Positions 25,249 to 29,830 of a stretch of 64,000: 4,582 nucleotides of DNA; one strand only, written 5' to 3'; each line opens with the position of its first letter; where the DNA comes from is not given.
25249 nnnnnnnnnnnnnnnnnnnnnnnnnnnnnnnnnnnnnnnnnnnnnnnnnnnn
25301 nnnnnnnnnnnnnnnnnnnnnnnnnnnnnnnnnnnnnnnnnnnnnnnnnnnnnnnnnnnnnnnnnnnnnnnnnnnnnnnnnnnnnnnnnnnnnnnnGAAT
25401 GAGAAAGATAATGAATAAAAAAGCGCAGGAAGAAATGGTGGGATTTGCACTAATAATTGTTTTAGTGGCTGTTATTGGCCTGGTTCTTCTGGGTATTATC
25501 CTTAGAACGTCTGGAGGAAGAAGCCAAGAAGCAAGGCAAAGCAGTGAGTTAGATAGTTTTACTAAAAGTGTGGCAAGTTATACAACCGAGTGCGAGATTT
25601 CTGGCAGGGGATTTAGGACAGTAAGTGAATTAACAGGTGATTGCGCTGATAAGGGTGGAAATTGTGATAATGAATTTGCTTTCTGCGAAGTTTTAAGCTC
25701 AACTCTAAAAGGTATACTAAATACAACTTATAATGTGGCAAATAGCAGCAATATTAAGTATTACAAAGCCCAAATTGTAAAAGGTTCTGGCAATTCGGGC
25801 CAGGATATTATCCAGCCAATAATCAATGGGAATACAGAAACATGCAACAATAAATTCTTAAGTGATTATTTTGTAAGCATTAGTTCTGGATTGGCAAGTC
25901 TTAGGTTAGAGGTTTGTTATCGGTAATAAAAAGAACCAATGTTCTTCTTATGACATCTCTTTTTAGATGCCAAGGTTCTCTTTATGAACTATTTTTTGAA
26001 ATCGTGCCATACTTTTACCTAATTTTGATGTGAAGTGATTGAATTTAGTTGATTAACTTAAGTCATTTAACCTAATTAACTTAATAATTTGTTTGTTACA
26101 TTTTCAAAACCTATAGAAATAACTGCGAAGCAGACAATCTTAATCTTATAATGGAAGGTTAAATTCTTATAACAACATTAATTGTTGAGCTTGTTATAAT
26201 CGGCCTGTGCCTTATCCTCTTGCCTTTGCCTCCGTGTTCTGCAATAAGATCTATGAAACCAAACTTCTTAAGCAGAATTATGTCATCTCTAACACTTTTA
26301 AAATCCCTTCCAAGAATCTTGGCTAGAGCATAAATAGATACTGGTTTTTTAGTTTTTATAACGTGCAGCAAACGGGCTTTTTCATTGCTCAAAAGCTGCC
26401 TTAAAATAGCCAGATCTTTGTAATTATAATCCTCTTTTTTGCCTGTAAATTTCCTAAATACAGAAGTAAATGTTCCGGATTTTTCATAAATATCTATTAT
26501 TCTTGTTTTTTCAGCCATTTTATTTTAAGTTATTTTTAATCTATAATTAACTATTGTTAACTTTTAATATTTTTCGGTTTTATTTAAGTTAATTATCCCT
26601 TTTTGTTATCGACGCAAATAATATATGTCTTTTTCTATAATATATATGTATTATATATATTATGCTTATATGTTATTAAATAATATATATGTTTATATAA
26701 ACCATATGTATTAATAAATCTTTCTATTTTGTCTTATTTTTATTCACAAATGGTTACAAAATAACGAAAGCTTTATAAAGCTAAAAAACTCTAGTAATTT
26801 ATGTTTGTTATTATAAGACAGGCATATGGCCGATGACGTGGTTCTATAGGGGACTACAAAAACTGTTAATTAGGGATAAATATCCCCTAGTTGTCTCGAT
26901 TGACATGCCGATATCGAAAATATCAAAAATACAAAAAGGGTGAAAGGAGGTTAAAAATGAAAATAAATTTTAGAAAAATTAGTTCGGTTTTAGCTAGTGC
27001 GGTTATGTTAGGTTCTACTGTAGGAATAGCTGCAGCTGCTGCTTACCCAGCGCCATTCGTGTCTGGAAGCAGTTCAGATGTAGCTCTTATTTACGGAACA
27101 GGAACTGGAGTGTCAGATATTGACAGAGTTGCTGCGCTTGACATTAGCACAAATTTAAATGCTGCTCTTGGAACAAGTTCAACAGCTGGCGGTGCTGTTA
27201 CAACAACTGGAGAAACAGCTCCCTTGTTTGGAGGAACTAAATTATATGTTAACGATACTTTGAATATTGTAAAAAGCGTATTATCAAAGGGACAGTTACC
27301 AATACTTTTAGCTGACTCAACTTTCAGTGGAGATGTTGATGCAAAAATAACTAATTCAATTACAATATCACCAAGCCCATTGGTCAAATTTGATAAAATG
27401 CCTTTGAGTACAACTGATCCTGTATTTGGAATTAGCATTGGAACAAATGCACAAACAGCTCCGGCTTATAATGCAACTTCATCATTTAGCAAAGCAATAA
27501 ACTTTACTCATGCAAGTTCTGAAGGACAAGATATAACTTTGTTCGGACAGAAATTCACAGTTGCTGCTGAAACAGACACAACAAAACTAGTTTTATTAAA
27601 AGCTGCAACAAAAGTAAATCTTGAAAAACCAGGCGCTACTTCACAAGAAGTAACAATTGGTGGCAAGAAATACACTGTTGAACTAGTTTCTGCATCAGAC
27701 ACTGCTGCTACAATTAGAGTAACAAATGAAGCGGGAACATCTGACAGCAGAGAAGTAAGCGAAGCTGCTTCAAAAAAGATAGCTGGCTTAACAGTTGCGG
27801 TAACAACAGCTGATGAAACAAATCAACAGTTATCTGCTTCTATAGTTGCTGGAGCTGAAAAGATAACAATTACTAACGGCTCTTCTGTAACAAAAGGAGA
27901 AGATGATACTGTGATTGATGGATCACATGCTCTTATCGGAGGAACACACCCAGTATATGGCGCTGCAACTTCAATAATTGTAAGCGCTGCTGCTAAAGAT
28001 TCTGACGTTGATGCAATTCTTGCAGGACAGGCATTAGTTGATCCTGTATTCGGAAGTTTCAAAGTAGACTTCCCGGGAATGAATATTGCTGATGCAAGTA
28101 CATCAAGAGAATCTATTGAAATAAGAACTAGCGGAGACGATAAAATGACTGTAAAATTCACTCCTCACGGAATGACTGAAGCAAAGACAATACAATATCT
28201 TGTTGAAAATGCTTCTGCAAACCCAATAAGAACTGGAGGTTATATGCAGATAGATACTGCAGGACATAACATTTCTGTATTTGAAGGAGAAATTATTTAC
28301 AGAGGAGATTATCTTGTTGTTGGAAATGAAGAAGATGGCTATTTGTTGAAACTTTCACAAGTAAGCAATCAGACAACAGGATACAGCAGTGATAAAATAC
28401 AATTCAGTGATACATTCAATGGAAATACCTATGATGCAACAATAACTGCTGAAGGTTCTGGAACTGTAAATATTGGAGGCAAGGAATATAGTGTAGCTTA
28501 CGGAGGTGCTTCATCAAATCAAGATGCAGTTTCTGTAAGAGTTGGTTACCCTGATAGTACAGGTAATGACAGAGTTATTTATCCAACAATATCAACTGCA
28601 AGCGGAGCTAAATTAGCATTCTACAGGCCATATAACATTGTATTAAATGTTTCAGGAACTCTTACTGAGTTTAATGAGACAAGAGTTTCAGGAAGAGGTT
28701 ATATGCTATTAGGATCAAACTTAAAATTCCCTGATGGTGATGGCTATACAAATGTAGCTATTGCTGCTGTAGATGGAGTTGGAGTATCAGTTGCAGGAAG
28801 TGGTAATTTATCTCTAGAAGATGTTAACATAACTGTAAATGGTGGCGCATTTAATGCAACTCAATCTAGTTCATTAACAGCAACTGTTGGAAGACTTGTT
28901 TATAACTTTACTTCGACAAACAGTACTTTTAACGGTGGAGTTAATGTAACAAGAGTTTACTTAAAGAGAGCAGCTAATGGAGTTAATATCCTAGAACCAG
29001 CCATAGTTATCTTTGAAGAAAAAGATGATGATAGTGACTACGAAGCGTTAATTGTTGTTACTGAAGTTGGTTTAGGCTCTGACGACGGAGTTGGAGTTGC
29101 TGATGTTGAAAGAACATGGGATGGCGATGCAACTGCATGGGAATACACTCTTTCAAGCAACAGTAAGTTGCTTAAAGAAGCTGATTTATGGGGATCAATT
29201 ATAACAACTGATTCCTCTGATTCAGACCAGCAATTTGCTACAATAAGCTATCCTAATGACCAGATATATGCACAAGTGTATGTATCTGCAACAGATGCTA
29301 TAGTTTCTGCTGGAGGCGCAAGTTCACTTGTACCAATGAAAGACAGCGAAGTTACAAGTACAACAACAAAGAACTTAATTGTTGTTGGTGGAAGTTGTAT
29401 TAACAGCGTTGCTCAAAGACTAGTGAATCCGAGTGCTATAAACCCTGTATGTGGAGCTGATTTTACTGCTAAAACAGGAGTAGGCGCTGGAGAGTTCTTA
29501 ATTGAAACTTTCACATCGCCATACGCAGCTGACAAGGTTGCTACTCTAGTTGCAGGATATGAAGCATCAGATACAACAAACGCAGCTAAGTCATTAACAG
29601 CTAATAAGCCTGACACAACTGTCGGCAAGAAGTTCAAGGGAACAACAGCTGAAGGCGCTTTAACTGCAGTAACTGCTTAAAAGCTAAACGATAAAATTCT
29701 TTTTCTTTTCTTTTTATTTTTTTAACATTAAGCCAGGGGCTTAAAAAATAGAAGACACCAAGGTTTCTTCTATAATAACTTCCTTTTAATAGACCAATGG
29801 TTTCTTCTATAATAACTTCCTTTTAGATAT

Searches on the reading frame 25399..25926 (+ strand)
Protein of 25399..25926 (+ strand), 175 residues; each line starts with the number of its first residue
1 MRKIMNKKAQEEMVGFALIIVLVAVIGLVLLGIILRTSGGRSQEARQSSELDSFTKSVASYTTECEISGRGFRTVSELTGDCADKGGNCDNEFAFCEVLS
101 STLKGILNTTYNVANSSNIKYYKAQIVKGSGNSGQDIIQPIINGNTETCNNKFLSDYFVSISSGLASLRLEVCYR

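Call 29: search_protein_families(library=pfam, proteins=[window:25399-25926:+], max_evalue=0.01)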
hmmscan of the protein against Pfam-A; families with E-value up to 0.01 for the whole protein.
window:25399-25926:+ (175 aa): 0 families

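Call 78: search_protein_families(library=ncbifam, proteins=[window:25399-25926:+], max_evalue=1)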
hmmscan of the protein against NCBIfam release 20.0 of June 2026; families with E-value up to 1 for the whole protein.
window:25399-25926:+ (175 aa): 2 families
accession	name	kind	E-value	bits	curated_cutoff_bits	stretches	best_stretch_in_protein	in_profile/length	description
NF009107.0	PRK12452.1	equivalog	0.056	12.2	787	1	5-157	51-202/509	cardiolipin synthase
NF051431.1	Rv0361_Cterm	subfamily_domain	0.058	13.6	37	1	16-56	7-48/140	Rv0361 family membrane protein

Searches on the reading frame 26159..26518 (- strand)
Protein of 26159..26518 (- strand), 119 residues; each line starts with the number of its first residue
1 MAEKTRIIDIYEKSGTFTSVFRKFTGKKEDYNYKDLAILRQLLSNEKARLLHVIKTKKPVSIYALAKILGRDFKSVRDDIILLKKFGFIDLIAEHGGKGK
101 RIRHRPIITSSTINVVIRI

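Call 29: search_protein_families(library=pfam, proteins=[window:26159-26518:-], max_evalue=0.01)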
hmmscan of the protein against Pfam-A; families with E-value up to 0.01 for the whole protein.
window:26159-26518:- (119 aa): 2 families
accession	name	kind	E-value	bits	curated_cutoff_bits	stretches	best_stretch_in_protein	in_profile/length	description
PF25212.1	HVO_A0114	-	2.9e-15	56.3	27.6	1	31-101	8-76/84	HVO_A0114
PF08279.18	HTH_11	-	4.4e-05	23.7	25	1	50-96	5-51/55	HTH domain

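Call 78: search_protein_families(library=ncbifam, proteins=[window:26159-26518:-], max_evalue=1)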
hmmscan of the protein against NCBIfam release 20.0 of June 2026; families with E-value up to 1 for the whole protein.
window:26159-26518:- (119 aa): 2 families
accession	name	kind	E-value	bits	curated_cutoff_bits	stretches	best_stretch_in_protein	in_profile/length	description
TIGR01884.1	cas_HTH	subfamily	5.6e-05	22.6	60.2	1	2-102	110-196/202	CRISPR-associated CARF protein Csa3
NF053602.1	Phr_regulator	exception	0.0053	16.3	320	1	38-101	4-67/191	heat shock transcription regulator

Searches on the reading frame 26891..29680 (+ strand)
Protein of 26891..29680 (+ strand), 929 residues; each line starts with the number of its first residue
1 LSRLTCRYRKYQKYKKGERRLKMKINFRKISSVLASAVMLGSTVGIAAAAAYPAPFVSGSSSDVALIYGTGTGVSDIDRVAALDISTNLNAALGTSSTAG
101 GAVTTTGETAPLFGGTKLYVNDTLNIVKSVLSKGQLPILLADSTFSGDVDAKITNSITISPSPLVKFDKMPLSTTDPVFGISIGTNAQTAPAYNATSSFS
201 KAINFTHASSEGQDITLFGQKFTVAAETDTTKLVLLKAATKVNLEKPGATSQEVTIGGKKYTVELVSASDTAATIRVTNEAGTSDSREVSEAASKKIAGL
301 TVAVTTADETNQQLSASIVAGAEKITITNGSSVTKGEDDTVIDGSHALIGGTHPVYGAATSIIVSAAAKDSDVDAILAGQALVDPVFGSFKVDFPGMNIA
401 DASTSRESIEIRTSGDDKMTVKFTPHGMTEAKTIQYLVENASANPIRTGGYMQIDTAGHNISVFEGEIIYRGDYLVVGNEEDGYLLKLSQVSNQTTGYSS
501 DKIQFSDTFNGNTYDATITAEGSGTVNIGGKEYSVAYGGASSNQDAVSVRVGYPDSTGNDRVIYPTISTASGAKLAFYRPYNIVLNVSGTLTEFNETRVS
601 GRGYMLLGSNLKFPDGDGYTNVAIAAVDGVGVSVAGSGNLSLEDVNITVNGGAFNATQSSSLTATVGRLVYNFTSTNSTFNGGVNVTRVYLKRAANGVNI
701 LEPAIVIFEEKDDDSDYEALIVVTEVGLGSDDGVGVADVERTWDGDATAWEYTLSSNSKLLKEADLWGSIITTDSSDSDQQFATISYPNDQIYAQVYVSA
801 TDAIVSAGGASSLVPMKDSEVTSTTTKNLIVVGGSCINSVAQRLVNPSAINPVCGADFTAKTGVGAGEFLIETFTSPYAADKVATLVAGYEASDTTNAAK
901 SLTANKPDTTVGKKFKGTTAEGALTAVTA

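Call 29: search_protein_families(library=pfam, proteins=[window:26891-29680:+], max_evalue=0.01)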
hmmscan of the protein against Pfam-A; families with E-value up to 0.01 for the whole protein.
window:26891-29680:+ (929 aa): 1 family
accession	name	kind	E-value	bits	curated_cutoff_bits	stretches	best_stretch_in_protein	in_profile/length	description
PF05124.17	S_layer_C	-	2.3e-06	27.8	23.9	1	248-903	13-174/177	S-layer like family, outer domain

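Call 78: search_protein_families(library=ncbifam, proteins=[window:26891-29680:+], max_evalue=1)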
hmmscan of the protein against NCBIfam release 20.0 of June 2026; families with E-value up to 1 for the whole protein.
window:26891-29680:+ (929 aa): 0 families
